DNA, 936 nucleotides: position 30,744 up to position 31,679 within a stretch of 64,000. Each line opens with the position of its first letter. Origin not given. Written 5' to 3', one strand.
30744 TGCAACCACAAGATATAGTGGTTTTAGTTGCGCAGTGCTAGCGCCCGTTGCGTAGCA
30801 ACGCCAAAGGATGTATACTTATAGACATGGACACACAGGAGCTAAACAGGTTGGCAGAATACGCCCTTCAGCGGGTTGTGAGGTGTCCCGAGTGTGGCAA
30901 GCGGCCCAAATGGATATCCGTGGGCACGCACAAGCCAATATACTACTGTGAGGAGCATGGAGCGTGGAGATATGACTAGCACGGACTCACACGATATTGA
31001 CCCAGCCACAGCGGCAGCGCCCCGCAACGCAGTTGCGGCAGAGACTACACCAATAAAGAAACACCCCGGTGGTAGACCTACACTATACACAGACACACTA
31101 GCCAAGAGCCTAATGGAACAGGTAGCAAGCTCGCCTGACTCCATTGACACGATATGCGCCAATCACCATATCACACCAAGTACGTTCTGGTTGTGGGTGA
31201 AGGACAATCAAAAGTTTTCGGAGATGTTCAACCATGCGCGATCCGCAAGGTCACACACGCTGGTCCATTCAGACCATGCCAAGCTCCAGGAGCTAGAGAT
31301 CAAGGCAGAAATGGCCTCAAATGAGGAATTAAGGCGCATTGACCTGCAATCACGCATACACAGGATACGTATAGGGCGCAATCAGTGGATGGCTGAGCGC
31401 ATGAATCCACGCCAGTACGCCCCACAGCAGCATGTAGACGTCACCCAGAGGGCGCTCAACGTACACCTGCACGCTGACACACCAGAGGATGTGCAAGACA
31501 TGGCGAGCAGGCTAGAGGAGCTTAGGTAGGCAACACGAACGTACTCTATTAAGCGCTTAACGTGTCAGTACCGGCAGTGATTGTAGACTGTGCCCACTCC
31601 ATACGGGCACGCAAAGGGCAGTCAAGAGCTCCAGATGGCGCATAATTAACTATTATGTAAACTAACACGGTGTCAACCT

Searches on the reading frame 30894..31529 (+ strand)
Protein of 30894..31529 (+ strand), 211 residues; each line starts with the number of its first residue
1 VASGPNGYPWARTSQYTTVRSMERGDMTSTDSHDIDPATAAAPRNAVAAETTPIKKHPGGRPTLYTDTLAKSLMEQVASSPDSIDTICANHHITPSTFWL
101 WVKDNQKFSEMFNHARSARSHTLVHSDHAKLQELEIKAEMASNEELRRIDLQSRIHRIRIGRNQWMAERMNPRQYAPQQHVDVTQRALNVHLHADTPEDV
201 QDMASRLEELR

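Call 85: find_encoding_contigs(protein=window:30894-31529:+, flank=10000, max_places=1)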
Protein window:30894-31529:+ (211 aa): 2 contigs read that carry it; 1 place shown.
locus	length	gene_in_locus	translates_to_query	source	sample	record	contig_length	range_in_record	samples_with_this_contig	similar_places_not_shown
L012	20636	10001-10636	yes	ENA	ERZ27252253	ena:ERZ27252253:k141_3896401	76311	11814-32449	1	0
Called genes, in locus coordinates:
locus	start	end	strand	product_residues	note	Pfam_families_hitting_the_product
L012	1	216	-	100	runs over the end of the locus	-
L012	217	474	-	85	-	-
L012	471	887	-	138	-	-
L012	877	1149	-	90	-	-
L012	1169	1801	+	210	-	PF04480:DUF559 (weak)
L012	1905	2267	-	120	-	-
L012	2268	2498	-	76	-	-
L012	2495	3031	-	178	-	PF04098:Rad52_Rad22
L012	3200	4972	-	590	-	PF09250:Prim-Pol, PF03796:DnaB_C, PF13481:AAA_25 (faint)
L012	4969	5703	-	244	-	-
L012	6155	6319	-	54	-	-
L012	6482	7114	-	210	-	-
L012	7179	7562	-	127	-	-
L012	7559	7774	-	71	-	-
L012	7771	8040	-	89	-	-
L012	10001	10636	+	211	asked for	PF20901:Sf6_terminase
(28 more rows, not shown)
